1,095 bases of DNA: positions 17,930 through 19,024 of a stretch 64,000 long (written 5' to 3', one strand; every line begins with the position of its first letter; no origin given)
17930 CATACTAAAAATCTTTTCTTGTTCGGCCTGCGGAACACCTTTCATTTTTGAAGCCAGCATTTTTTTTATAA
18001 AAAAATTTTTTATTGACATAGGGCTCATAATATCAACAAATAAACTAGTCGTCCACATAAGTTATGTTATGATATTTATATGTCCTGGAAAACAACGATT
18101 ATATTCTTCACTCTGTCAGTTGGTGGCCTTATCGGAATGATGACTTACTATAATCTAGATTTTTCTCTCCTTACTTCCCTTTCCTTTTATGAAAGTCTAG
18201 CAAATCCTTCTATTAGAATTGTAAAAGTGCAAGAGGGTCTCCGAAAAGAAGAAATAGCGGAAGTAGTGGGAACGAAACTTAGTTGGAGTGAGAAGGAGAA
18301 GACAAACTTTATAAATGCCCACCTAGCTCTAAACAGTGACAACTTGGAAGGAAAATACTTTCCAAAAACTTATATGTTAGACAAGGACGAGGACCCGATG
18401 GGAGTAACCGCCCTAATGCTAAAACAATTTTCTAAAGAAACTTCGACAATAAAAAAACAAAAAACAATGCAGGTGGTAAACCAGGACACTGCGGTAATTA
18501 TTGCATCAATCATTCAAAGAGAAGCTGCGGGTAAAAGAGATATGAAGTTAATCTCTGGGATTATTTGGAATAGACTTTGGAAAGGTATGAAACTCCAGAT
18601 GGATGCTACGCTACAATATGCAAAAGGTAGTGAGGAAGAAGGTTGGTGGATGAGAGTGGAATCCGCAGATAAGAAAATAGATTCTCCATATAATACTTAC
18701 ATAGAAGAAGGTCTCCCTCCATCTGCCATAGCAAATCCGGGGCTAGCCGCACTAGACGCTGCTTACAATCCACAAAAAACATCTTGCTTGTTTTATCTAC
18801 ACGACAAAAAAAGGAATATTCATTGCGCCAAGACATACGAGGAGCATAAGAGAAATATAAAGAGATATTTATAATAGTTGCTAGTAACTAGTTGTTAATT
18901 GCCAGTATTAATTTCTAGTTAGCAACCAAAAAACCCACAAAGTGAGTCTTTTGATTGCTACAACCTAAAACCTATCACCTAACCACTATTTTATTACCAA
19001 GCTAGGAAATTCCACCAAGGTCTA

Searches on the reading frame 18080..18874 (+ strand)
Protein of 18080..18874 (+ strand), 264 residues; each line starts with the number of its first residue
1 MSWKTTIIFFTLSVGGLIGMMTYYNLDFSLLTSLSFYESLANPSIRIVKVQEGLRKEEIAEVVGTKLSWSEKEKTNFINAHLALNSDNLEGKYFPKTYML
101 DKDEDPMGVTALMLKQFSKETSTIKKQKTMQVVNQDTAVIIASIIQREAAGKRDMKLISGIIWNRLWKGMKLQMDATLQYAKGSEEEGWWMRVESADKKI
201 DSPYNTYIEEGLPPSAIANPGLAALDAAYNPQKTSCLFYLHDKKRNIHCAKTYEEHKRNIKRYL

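Call 13: search_protein_families(library=pfam, proteins=[window:18080-18874:+], max_evalue=0.01)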
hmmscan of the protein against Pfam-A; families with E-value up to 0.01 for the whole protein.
window:18080-18874:+ (264 aa): 1 family
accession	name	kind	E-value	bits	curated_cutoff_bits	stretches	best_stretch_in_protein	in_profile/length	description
PF02618.21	YceG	-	2.5e-57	194.9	32.4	1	35-262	56-275/275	YceG-like family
